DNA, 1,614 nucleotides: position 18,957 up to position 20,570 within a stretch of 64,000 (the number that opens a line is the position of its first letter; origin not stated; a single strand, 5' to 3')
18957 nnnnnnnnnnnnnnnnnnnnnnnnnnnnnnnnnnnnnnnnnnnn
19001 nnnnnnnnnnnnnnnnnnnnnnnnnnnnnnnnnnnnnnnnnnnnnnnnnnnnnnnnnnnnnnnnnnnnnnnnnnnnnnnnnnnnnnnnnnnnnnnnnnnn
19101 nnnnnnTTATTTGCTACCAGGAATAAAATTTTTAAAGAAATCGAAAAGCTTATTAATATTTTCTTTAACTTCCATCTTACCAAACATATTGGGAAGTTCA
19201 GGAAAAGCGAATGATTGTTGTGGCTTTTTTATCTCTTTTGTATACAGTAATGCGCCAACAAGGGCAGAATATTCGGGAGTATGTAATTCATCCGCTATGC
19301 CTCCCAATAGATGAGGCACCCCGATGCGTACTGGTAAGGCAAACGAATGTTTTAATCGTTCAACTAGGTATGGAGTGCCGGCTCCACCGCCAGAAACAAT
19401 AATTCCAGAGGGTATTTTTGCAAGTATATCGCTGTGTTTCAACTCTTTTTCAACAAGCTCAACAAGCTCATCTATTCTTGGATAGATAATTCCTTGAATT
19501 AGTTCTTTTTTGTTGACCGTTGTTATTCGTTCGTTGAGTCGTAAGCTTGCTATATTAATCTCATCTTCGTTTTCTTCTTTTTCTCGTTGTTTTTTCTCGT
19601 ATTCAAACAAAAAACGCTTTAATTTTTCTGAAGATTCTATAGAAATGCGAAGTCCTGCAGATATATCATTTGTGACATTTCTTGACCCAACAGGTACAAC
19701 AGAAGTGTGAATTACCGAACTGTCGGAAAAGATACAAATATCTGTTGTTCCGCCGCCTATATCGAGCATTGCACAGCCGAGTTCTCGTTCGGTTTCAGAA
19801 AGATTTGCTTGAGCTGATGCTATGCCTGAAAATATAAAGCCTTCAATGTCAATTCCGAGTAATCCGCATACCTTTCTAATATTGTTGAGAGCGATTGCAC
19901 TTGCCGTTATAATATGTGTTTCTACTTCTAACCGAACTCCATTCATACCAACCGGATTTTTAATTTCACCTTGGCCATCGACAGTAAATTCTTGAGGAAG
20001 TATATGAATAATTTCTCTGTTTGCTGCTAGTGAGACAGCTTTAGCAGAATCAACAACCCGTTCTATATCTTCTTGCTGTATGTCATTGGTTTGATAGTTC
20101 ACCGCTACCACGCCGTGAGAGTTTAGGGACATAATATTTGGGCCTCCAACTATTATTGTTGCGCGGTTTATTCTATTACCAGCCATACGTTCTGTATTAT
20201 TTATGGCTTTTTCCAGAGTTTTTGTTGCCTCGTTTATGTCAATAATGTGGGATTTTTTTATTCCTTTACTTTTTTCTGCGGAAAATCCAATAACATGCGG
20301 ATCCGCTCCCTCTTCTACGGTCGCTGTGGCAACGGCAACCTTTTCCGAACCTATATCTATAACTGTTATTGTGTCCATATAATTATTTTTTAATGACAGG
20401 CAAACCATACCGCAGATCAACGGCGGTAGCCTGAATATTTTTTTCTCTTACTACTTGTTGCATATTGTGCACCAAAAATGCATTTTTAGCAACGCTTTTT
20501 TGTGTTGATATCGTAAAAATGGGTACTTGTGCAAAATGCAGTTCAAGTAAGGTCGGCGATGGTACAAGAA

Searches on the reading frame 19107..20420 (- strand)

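Call 14: search_protein_families(library=pfam, proteins=[window:19107-20420:-], max_evalue=0.001)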
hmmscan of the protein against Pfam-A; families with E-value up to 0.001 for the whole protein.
window:19107-20420:- (437 aa): 5 families
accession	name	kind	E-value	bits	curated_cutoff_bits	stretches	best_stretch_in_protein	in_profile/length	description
PF02491.25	SHS2_FTSA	-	5e-30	104.1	25.4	1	93-172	1-79/79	SHS2 domain inserted in FTSA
PF14450.12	FtsA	-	2.7e-28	99.3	31.8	1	217-389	1-127/127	Cell division protein FtsA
PF06723.19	MreB_Mbl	-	1.3e-09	37.8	27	1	212-367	143-304/327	MreB/Mbl protein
PF06277.17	EutA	-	1.5e-07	31.1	27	1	189-312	120-244/475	Ethanolamine utilisation protein EutA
PF11104.14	PilM_2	-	0.00018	21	27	0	190-269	155-235/340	Type IV pilus assembly protein PilM;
